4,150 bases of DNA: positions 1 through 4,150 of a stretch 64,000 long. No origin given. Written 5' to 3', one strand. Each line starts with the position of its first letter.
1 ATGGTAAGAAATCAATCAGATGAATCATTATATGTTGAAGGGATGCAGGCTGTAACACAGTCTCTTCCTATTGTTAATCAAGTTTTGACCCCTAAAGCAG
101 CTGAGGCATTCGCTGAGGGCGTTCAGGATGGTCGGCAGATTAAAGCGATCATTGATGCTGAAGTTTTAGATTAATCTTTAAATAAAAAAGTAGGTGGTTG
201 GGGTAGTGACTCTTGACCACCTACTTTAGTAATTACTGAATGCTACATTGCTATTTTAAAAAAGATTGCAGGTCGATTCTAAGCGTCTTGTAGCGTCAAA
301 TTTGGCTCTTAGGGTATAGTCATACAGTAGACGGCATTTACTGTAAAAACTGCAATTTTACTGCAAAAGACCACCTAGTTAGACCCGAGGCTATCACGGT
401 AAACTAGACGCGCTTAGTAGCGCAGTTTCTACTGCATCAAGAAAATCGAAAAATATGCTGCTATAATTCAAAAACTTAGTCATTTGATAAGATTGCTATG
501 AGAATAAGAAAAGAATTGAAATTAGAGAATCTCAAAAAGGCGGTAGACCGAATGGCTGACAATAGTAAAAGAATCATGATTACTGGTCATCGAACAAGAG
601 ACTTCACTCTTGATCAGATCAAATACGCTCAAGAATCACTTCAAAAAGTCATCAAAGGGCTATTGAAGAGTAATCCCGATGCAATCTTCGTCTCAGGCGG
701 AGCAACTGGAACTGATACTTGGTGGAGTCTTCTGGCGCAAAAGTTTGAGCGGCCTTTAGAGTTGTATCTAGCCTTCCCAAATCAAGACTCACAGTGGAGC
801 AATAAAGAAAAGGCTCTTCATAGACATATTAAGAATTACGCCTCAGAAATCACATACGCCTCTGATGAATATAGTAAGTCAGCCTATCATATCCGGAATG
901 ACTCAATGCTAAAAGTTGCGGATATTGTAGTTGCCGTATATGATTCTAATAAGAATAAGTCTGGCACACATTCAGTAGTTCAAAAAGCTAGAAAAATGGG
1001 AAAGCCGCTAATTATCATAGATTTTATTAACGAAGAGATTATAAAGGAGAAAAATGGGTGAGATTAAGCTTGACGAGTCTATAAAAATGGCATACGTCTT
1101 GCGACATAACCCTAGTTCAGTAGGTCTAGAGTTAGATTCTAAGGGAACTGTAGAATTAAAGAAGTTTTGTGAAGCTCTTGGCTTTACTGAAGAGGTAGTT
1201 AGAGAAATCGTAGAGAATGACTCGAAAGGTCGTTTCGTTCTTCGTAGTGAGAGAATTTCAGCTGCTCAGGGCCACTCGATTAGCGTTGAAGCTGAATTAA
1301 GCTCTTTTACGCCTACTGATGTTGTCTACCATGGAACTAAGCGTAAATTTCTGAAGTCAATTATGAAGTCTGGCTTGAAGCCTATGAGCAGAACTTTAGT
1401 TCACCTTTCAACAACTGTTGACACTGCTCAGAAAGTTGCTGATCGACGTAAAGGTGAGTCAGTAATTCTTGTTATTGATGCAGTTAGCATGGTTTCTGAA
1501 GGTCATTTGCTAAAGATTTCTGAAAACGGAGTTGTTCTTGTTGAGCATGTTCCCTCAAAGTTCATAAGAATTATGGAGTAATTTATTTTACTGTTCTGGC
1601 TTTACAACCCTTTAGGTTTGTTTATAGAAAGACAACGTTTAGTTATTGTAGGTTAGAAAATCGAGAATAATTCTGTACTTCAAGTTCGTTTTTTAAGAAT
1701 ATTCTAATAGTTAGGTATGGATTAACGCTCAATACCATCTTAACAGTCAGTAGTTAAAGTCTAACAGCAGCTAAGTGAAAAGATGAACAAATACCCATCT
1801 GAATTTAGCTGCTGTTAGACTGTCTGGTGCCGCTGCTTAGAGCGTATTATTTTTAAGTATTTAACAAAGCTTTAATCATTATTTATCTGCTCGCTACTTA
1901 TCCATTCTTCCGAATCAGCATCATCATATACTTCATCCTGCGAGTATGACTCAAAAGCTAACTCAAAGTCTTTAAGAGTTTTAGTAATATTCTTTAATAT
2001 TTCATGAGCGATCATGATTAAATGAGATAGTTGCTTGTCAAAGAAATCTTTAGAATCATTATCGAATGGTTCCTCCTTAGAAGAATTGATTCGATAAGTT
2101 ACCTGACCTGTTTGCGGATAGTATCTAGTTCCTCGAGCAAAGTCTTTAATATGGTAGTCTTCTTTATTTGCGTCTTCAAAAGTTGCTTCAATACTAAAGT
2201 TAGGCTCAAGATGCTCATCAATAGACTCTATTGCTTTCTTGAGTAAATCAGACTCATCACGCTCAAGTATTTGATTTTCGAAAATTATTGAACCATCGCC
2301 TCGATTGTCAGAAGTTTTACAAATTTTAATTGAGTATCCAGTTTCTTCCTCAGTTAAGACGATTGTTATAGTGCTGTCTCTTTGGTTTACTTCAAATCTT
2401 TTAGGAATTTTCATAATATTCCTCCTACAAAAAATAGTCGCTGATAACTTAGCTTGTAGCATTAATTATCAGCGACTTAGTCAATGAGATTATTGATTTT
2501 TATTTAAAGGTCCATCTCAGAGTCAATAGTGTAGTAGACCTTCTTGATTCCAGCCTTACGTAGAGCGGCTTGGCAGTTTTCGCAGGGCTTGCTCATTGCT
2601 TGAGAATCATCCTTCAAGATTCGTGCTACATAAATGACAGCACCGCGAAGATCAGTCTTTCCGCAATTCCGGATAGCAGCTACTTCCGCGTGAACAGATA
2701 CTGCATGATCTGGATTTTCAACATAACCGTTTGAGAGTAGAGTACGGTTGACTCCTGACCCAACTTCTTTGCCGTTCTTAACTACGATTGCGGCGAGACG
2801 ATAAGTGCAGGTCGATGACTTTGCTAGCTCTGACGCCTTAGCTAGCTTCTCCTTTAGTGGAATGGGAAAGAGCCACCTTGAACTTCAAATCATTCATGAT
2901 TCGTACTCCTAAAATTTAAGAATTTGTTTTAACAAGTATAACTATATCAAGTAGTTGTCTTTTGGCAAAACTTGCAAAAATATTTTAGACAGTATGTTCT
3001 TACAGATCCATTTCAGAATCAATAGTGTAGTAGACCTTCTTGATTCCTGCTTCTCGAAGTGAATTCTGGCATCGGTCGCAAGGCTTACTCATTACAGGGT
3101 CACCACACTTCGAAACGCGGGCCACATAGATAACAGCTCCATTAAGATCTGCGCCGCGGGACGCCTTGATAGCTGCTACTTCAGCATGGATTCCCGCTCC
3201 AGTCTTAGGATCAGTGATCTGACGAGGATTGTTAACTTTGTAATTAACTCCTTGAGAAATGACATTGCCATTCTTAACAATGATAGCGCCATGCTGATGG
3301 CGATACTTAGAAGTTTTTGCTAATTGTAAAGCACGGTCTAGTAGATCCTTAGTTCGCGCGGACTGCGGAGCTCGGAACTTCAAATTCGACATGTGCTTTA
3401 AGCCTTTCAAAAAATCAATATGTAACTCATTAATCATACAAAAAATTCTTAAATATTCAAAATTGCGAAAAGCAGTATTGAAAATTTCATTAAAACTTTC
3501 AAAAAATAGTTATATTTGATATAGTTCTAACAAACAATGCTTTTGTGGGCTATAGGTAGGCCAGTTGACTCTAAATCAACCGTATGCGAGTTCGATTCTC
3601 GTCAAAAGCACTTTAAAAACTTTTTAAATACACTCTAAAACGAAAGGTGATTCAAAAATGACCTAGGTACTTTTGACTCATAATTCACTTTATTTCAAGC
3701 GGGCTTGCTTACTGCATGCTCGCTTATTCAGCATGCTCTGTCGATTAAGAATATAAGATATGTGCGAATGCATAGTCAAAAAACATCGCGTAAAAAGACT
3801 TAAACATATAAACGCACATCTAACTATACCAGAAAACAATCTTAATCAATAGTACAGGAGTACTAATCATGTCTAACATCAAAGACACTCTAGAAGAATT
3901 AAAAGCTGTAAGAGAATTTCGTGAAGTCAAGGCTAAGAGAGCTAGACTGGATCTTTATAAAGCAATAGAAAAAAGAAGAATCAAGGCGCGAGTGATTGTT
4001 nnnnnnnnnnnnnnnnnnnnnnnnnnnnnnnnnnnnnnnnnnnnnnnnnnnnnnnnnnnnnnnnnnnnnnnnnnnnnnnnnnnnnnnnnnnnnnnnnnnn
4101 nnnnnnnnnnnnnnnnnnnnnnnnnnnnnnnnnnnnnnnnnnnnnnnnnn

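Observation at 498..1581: YpsA-like SLOG protein and Tpt1/KptA RNA 2'-phosphotransferase in an overlapping operon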

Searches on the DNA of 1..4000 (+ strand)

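Call 6: search_dna_similar(query=window:1-4000:+, collection=phages, mode=near, max_rows=20)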
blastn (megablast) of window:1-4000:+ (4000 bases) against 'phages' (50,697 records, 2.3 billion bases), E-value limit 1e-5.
No match.
